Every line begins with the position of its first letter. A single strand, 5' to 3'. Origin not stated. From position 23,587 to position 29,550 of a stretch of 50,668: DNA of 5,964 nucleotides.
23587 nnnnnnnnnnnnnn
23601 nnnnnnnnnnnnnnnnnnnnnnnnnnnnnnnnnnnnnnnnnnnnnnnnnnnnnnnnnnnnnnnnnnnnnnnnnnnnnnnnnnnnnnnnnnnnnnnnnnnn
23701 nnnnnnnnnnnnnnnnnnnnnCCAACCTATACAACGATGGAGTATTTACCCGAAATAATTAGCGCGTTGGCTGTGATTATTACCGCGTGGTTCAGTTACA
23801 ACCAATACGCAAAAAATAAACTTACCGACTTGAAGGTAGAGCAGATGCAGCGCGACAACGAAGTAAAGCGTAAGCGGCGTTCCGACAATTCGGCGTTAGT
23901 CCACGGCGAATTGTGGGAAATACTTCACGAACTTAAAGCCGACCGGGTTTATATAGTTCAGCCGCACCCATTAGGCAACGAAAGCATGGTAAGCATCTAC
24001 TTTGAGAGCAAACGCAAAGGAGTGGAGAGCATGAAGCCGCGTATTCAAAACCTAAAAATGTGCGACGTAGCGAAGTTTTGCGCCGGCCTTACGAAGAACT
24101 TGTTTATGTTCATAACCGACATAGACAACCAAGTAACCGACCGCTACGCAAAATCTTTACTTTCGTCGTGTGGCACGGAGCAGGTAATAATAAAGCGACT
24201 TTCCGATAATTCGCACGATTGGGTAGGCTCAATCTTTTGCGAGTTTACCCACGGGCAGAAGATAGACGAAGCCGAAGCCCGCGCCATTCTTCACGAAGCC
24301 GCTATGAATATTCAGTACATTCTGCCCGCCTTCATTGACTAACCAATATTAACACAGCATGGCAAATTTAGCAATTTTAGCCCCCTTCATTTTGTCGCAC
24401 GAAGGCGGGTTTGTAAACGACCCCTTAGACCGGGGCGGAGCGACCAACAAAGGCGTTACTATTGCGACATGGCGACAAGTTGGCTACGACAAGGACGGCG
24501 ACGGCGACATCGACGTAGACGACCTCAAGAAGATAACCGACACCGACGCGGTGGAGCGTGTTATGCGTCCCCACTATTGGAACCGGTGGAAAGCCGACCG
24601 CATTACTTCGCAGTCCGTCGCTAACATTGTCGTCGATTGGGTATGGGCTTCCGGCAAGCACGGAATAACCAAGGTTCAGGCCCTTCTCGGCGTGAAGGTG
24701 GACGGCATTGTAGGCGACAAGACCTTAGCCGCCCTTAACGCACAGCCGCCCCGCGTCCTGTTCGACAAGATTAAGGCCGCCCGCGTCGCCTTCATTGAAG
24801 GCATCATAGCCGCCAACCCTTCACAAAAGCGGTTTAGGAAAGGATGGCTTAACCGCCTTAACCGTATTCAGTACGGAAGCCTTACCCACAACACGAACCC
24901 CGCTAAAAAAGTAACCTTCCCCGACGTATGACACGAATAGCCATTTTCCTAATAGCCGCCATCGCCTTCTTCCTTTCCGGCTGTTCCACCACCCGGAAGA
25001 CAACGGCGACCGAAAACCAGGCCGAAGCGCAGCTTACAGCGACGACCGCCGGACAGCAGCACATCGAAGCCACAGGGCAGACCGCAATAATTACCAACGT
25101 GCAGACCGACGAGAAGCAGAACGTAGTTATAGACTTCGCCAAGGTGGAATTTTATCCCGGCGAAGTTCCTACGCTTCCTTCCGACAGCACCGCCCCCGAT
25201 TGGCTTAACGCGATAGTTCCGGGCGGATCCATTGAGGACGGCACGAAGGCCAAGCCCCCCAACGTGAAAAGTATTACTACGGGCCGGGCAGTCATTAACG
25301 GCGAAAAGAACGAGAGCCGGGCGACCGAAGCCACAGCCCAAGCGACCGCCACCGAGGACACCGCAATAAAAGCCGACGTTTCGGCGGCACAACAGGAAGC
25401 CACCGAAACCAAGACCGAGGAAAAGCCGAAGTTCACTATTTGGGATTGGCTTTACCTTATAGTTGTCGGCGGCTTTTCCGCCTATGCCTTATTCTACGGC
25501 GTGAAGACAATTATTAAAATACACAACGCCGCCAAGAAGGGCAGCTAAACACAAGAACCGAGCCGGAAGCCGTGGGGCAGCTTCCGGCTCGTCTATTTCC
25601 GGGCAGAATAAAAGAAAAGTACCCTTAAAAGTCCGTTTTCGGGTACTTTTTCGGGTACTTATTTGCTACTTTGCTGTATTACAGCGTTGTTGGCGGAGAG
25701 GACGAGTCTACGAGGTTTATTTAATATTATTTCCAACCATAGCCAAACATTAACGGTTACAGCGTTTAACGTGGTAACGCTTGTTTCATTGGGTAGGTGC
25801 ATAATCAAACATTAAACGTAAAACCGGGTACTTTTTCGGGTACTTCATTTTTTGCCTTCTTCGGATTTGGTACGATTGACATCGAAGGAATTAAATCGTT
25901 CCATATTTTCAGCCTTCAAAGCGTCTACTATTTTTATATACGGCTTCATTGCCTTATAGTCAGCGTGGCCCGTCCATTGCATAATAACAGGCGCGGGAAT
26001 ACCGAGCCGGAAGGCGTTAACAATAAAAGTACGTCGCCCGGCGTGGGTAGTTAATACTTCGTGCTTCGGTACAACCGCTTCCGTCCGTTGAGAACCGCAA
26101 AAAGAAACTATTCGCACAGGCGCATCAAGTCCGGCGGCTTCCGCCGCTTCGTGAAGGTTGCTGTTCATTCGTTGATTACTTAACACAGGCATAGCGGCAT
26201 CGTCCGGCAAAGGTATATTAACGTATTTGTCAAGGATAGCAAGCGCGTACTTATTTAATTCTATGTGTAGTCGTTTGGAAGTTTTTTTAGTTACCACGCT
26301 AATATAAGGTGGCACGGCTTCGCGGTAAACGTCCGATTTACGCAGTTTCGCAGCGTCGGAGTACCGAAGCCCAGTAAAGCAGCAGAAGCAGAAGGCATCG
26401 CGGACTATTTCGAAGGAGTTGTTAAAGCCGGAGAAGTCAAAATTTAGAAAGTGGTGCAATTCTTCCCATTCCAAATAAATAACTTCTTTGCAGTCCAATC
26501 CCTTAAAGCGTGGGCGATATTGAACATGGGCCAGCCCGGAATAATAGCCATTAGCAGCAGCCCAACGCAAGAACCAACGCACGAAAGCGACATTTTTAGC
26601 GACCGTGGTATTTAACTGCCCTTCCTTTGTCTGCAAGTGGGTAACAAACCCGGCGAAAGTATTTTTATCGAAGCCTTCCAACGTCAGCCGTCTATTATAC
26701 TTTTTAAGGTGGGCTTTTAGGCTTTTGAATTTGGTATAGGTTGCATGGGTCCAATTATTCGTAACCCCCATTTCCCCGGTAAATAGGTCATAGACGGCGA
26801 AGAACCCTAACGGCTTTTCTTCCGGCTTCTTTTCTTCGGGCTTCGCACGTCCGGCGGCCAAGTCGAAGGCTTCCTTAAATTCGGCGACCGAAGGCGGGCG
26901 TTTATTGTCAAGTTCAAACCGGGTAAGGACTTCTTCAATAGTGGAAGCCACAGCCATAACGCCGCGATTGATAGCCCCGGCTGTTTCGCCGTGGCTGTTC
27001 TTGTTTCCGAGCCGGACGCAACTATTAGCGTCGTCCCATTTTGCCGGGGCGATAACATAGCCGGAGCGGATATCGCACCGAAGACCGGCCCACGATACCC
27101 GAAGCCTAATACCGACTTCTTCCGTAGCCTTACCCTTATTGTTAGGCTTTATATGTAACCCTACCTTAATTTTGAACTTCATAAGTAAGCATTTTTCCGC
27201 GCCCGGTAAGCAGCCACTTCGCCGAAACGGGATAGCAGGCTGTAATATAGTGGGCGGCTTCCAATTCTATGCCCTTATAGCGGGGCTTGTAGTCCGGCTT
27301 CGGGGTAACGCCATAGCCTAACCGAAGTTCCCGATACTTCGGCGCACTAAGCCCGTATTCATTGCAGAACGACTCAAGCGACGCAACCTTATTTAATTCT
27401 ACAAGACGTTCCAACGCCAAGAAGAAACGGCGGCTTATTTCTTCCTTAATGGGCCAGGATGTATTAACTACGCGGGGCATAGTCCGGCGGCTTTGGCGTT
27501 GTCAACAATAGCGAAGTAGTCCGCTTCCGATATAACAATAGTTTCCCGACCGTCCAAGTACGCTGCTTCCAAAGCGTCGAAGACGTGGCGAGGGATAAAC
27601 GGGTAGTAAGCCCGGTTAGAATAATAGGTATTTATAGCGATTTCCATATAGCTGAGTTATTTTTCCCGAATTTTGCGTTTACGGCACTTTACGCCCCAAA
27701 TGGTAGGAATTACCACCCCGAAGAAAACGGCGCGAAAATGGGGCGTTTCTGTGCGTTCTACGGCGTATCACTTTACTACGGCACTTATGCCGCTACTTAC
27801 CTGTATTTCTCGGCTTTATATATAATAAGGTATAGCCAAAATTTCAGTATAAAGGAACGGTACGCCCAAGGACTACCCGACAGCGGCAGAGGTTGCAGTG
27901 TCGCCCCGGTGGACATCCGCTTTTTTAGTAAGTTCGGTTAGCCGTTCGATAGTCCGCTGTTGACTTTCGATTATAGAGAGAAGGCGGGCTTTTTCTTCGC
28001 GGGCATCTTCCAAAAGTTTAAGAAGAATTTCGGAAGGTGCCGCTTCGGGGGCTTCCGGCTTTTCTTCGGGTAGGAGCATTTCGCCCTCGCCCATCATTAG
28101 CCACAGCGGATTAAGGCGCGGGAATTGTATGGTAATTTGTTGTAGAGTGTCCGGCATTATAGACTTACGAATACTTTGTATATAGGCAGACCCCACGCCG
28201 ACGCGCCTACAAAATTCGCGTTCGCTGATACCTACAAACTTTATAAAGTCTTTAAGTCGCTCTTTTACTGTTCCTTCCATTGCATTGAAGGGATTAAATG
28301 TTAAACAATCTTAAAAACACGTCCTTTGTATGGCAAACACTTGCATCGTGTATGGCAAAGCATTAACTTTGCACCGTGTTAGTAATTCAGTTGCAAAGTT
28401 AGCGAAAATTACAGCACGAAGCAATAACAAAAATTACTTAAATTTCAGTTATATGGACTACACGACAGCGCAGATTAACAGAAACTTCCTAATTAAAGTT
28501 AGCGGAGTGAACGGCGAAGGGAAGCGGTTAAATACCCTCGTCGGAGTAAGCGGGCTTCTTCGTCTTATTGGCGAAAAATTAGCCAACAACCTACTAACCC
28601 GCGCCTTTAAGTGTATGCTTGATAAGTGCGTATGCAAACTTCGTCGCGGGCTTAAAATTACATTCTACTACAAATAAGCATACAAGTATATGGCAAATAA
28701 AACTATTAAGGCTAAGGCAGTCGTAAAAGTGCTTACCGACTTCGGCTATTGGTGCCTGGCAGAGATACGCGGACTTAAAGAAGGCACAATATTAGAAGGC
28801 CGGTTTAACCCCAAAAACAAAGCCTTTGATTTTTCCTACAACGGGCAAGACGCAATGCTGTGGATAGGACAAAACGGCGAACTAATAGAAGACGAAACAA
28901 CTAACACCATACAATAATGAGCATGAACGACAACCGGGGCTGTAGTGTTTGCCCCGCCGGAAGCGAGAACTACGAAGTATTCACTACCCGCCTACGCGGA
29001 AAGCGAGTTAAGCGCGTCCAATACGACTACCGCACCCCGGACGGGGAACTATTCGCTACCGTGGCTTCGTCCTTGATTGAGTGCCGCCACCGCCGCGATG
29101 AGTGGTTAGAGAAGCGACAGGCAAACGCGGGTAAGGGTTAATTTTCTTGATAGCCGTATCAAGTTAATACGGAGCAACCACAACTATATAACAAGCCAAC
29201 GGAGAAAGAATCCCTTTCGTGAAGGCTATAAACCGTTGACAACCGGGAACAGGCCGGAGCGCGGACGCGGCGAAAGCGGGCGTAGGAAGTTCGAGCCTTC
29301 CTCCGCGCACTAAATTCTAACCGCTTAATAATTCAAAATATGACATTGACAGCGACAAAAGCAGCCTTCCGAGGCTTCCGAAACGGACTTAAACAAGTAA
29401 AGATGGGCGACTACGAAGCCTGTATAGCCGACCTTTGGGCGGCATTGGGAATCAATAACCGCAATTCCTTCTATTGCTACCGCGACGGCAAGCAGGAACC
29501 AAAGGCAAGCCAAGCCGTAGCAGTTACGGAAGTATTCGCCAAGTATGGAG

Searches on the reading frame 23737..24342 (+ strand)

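Call 56: search_protein_families(library=phrogs, proteins=[window:23737-24342:+], max_evalue=0.001)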
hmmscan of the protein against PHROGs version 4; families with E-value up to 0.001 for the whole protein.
window:23737-24342:+ (201 aa): 1 family
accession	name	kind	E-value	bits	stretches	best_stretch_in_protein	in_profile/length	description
phrog_38864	-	unknown function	4.3e-92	308.5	1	1-199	1-201/206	-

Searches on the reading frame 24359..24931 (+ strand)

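Call 56: search_protein_families(library=phrogs, proteins=[window:24359-24931:+], max_evalue=0.001)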
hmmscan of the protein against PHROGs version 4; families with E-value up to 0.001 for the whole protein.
window:24359-24931:+ (190 aa): 2 families
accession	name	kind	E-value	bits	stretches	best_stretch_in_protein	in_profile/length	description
phrog_315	-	lysis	6.4e-37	128.4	1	5-180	336-497/677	endolysin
phrog_12853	-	unknown function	5.8e-13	50.4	1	10-127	9-130/131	-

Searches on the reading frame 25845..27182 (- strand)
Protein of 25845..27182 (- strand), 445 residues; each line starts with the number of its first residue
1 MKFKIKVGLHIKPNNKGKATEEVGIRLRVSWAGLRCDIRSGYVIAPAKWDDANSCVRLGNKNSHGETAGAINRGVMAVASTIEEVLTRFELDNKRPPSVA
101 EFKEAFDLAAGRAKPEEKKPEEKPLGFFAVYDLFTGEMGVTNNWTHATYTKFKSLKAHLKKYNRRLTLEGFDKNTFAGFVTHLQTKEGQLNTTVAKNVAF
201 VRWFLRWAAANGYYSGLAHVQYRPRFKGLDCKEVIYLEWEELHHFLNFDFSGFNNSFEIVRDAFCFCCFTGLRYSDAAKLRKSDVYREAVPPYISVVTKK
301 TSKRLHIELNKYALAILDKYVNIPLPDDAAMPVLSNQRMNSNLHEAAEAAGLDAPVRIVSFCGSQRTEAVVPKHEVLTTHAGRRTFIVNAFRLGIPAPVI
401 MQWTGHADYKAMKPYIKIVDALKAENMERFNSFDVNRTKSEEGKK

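Call 21: search_protein_families(library=phrogs, proteins=[window:25845-27182:-], max_evalue=0.001)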
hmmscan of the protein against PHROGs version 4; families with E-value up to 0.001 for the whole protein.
window:25845-27182:- (445 aa): 2 families
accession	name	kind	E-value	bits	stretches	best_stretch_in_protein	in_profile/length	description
phrog_1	-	integration and excision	4.7e-28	99.8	1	101-433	141-450/611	integrase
phrog_216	-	integration and excision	3e-22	80.1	1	263-432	79-238/301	integrase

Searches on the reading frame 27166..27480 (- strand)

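Call 15: search_protein_families(library=pfam, proteins=[window:27166-27480:-], max_evalue=0.01)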
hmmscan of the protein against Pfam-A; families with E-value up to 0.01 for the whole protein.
window:27166-27480:- (104 aa): 0 families

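Call 21: search_protein_families(library=phrogs, proteins=[window:27166-27480:-], max_evalue=0.001)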
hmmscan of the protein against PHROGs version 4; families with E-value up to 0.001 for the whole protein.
window:27166-27480:- (104 aa): 1 family
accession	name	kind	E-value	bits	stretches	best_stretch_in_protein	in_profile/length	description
phrog_9710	-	unknown function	1.6e-15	58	1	12-99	7-84/95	-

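Call 86: search_protein_families(library=pfam, proteins=[window:27166-27480:-], max_evalue=5)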
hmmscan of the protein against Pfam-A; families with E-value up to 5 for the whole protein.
window:27166-27480:- (104 aa): 0 families

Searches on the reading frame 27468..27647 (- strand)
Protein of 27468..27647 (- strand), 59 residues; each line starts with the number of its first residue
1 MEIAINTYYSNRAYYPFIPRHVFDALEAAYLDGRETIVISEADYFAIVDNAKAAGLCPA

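Call 15: search_protein_families(library=pfam, proteins=[window:27468-27647:-], max_evalue=0.01)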
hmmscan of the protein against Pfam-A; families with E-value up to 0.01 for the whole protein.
window:27468-27647:- (59 aa): 0 families

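Call 21: search_protein_families(library=phrogs, proteins=[window:27468-27647:-], max_evalue=0.001)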
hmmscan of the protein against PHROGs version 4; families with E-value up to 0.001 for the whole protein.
window:27468-27647:- (59 aa): 0 families

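Call 86: search_protein_families(library=pfam, proteins=[window:27468-27647:-], max_evalue=5)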
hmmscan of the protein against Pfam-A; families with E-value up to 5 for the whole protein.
window:27468-27647:- (59 aa): 1 family
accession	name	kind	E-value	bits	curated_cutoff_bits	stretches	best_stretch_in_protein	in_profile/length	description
PF00186.24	DHFR_1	-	0.16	12.1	25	1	20-47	44-70/159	Dihydrofolate reductase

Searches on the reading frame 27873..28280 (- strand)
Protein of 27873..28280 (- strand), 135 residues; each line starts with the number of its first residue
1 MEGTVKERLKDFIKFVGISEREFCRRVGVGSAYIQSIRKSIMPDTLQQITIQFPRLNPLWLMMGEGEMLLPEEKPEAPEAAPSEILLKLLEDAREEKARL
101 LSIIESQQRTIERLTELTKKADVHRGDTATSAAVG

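Call 15: search_protein_families(library=pfam, proteins=[window:27873-28280:-], max_evalue=0.01)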
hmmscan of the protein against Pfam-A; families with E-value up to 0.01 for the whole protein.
window:27873-28280:- (135 aa): 0 families

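Call 21: search_protein_families(library=phrogs, proteins=[window:27873-28280:-], max_evalue=0.001)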
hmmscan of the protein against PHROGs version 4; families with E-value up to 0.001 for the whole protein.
window:27873-28280:- (135 aa): 2 families
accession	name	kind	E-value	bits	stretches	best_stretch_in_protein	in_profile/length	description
phrog_8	-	transcription regulation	5.4e-08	33.7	1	16-105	169-254/346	transcriptional regulator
phrog_9710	-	unknown function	4.4e-05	24.5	1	20-73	30-87/95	-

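Call 86: search_protein_families(library=pfam, proteins=[window:27873-28280:-], max_evalue=5)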
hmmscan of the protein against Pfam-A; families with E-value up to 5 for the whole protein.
window:27873-28280:- (135 aa): 0 families

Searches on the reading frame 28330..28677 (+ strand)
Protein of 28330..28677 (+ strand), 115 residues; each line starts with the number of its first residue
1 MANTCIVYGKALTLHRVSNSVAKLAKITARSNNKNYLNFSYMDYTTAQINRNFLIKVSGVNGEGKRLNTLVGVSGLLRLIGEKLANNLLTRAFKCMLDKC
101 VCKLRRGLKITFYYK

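Call 15: search_protein_families(library=pfam, proteins=[window:28330-28677:+], max_evalue=0.01)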
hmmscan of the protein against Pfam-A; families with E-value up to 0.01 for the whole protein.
window:28330-28677:+ (115 aa): 0 families

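Call 21: search_protein_families(library=phrogs, proteins=[window:28330-28677:+], max_evalue=0.001)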
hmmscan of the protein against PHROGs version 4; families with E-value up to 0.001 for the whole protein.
window:28330-28677:+ (115 aa): 1 family
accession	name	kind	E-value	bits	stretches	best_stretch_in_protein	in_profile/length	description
phrog_32997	-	unknown function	1.7e-31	109.3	1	42-115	9-82/82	-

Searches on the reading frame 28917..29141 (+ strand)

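Call 15: search_protein_families(library=pfam, proteins=[window:28917-29141:+], max_evalue=0.01)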
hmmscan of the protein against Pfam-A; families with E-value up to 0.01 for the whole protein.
window:28917-29141:+ (74 aa): 1 family
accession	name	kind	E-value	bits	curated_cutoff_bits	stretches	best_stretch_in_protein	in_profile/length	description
PF12989.12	DUF3873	-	4.5e-22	78.7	27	1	3-67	3-67/68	Domain of unknown function, B. Theta Gene description (DUF3873)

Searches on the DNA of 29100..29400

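Call 73: search_rna_families(source=window, start=29100, end=29400, threshold=evalue, max_evalue=1)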
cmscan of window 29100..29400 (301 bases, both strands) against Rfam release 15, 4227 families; matches with E-value up to 1: 0.
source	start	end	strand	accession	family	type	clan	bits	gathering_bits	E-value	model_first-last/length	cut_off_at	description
